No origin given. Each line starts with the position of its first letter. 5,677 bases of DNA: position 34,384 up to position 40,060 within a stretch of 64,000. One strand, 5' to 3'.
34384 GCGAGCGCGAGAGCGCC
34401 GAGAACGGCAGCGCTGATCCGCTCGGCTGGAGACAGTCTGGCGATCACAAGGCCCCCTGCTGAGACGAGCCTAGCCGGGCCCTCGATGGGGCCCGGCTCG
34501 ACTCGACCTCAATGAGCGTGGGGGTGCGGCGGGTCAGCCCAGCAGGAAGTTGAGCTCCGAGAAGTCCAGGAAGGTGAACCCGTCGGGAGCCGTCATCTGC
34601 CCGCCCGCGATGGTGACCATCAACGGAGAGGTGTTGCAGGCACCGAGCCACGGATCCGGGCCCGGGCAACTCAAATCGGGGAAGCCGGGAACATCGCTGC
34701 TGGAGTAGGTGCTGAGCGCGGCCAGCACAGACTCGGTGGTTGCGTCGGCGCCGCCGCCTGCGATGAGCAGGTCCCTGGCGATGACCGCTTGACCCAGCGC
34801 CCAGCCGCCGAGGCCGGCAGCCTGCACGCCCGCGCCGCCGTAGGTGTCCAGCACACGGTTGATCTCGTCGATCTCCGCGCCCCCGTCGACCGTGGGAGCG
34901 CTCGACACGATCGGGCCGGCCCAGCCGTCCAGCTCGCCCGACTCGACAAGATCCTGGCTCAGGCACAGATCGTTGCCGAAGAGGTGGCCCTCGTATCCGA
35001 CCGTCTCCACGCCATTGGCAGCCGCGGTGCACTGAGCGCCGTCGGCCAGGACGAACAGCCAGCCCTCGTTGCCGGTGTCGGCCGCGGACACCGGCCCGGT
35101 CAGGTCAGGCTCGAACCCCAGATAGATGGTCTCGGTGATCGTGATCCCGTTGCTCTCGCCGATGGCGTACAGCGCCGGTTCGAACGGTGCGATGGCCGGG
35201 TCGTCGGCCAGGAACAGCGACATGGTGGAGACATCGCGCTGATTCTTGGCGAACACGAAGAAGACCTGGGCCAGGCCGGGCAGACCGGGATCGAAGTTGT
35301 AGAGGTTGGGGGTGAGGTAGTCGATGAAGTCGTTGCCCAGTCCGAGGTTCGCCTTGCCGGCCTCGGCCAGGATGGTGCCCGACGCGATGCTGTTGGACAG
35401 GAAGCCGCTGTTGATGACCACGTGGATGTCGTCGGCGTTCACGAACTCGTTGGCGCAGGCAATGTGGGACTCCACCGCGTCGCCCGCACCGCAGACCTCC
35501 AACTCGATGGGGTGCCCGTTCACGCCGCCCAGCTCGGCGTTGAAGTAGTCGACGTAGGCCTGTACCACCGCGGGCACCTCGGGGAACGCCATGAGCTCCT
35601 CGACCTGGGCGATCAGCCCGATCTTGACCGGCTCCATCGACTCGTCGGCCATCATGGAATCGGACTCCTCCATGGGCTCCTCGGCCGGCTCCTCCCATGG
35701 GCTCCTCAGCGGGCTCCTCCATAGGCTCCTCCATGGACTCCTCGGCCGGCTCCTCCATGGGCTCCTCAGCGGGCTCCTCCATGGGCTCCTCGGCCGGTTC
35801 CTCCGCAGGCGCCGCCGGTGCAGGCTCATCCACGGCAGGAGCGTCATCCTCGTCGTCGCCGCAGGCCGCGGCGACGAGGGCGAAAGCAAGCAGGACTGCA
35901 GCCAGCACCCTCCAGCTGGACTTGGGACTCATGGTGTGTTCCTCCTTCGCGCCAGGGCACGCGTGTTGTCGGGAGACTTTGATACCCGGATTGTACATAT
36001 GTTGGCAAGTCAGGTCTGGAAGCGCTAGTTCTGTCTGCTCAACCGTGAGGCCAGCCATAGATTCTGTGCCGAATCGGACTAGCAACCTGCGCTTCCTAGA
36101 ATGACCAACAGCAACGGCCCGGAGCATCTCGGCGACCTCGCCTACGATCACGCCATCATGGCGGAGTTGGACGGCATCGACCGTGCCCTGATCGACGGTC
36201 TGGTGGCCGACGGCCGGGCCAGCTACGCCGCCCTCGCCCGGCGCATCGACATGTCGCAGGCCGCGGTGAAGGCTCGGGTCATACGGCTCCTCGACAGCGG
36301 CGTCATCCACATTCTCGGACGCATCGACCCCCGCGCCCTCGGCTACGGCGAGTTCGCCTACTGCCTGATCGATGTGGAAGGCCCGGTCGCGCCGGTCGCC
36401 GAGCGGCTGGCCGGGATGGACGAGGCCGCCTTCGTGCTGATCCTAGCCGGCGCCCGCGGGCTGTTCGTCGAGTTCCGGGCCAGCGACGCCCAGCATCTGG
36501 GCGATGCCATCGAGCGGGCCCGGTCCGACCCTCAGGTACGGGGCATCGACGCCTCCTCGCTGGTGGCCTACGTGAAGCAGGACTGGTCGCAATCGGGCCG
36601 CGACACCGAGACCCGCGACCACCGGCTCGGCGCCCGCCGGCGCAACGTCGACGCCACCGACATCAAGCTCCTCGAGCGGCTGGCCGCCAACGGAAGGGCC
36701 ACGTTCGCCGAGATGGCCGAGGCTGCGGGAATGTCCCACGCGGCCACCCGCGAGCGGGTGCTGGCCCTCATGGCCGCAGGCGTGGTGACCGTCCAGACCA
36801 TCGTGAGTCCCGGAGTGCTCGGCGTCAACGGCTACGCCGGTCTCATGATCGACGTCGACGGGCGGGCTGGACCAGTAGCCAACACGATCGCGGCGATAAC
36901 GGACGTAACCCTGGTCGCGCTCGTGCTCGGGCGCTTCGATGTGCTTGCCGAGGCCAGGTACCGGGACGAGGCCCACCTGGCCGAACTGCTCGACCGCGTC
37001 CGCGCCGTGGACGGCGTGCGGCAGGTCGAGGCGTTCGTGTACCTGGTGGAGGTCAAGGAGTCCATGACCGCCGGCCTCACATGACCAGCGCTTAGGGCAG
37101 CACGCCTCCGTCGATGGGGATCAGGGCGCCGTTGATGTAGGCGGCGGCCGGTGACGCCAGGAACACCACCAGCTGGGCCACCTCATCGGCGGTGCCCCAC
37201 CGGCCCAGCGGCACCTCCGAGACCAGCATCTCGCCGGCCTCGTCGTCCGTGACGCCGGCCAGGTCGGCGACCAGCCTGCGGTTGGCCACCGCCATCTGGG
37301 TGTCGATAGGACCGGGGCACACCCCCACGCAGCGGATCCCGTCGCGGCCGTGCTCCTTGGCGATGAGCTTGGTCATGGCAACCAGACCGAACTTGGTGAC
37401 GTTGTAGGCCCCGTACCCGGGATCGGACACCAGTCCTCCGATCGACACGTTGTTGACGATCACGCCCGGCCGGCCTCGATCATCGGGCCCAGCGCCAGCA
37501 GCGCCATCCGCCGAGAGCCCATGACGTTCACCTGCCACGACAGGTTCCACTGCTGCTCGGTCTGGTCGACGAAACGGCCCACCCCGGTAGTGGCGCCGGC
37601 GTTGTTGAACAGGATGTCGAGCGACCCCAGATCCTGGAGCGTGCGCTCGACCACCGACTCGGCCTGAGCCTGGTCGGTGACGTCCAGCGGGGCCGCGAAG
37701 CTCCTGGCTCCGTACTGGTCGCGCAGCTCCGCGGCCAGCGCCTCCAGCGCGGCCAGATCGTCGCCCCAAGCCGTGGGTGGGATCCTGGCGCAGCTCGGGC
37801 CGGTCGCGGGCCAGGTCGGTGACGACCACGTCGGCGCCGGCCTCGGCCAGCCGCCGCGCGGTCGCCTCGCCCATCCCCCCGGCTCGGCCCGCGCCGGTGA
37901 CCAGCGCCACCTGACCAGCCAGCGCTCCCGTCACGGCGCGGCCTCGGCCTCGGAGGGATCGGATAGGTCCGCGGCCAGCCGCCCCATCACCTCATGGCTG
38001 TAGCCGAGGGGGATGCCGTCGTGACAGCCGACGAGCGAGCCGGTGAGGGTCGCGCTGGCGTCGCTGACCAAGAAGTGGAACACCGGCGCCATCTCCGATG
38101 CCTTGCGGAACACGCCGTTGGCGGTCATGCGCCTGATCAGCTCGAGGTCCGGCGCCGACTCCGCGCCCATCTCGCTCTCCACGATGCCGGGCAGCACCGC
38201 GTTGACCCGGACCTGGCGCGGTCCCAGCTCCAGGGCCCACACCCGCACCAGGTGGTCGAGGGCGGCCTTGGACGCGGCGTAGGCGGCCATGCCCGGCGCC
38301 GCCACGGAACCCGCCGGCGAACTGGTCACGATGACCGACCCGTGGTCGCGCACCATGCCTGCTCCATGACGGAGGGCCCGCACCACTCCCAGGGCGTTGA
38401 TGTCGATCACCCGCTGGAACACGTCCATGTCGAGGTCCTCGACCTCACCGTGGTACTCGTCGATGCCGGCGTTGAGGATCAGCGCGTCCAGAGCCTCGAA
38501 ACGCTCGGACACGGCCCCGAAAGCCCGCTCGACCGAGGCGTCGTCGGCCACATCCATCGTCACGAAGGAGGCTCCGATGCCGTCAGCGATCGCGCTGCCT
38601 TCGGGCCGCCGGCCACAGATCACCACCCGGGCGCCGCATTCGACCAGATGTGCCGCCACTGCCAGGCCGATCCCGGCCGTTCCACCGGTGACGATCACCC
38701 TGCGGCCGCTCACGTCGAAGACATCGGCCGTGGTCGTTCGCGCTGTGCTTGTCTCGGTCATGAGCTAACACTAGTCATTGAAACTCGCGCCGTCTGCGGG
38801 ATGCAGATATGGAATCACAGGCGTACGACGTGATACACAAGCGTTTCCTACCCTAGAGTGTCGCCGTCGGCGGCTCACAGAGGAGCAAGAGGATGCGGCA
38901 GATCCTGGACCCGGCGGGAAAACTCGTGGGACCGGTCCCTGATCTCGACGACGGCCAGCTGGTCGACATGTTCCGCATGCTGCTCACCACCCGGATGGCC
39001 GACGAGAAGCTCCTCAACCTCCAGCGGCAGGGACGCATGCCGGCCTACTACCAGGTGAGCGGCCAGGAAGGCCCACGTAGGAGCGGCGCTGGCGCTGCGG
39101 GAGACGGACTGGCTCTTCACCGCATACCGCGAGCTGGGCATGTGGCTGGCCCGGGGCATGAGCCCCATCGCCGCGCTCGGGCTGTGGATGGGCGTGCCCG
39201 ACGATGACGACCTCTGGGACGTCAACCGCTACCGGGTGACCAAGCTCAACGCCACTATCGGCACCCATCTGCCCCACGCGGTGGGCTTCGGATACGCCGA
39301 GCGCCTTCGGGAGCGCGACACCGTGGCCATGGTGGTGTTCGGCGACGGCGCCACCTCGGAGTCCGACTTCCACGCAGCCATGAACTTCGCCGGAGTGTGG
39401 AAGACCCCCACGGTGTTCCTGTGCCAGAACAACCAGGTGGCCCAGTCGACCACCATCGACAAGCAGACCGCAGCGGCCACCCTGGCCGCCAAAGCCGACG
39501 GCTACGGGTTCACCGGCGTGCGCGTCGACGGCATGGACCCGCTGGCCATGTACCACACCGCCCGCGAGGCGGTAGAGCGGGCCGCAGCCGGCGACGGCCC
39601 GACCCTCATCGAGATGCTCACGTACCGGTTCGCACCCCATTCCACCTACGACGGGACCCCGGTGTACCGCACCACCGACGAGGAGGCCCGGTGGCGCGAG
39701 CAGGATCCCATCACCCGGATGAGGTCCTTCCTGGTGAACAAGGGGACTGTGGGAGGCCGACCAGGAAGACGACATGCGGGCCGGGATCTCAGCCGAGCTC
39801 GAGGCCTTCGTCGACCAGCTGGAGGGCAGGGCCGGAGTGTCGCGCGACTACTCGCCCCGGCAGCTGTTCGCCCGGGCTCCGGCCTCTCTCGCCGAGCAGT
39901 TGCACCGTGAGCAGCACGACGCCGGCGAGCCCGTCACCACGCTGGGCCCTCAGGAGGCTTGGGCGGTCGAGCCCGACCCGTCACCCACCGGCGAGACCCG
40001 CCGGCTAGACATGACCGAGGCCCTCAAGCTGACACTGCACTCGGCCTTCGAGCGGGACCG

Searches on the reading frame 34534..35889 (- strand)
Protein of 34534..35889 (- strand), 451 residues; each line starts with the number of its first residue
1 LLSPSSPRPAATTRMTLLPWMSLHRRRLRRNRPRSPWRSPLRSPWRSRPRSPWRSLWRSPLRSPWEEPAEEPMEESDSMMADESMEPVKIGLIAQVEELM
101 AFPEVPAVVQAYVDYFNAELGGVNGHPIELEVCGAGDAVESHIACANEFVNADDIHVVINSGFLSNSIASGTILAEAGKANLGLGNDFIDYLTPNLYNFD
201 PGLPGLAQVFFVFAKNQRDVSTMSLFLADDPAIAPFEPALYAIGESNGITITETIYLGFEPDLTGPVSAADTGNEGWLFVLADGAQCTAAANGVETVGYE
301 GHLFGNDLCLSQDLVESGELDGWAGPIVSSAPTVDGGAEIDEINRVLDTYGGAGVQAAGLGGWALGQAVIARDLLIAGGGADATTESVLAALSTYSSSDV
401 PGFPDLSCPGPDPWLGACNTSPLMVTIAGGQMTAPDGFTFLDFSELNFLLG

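Call 53: search_protein_families(library=pfam, proteins=[window:34534-35889:-], max_evalue=0.00001)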
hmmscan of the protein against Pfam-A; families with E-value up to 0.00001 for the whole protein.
window:34534-35889:- (451 aa): 1 family
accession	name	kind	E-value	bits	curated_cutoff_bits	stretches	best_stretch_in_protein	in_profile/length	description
PF13458.12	Peripla_BP_6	-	3.6e-18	66.8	31.7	1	87-402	1-318/343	Periplasmic binding protein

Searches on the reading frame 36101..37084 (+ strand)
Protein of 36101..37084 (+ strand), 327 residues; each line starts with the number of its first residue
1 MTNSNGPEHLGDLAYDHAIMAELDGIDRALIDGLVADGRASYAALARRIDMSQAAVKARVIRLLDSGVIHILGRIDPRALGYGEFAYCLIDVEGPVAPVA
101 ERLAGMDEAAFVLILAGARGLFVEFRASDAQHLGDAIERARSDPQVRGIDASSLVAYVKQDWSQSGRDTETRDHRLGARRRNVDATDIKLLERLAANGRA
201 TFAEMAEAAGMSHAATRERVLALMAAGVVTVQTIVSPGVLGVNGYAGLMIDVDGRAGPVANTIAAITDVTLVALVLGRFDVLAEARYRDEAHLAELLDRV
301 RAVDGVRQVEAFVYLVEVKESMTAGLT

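Call 53: search_protein_families(library=pfam, proteins=[window:36101-37084:+], max_evalue=0.00001)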
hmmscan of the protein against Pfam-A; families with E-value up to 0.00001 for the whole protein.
window:36101-37084:+ (327 aa): 4 families
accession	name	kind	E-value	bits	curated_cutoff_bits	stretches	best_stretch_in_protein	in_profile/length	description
PF13404.12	HTH_AsnC-type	-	1.1e-22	80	27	2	184-223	2-41/42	AsnC-type helix-turn-helix domain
PF13412.12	HTH_24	-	1.4e-19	69.8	21.9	2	184-230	2-48/48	Winged helix-turn-helix DNA-binding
PF01037.27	AsnC_trans_reg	-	1.9e-14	53.8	25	1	249-315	2-71/73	Lrp/AsnC ligand binding domain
PF22482.2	AsnC_trans_reg_3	-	7.6e-11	42.4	24.4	1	258-320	26-88/95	PF0864 C-terminal dimeric alpha+beta barrel domain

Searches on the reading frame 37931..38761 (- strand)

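Call 52: search_protein_families(library=pfam, proteins=[window:37931-38761:-], max_evalue=0.00001)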
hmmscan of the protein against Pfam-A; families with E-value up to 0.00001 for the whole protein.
window:37931-38761:- (276 aa): 4 families
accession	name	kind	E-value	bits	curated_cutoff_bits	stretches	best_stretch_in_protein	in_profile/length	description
PF13561.12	adh_short_C2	-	9.3e-51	173.1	27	1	29-244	6-229/236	Enoyl-(Acyl carrier protein) reductase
PF00106.31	adh_short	-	1.6e-47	162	26.6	1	21-204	2-192/195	short chain dehydrogenase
PF08659.16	KR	-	3.4e-15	56.9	22.6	1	22-175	3-163/180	KR domain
PF01370.27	Epimerase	-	1.3e-06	28.4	20.9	1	22-178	1-159/240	NAD dependent epimerase/dehydratase family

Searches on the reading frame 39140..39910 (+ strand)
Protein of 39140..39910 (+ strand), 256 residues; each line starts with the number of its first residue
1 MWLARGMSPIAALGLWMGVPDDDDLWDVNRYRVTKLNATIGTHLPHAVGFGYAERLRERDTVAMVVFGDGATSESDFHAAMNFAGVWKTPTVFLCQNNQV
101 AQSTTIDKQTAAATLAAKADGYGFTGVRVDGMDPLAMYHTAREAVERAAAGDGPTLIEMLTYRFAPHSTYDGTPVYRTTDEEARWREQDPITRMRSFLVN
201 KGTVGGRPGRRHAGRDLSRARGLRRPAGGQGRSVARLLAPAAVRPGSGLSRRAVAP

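Call 52: search_protein_families(library=pfam, proteins=[window:39140-39910:+], max_evalue=0.00001)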
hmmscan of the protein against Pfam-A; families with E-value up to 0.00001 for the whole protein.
window:39140-39910:+ (256 aa): 2 families
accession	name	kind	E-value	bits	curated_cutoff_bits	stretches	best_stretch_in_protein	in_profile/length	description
PF00676.26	E1_dh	-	3.4e-59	200.7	22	1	30-204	93-268/300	Dehydrogenase E1 component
PF02775.26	TPP_enzyme_C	-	6.3e-06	26.5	21.9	0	31-158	21-150/151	Thiamine pyrophosphate enzyme, C-terminal TPP binding domain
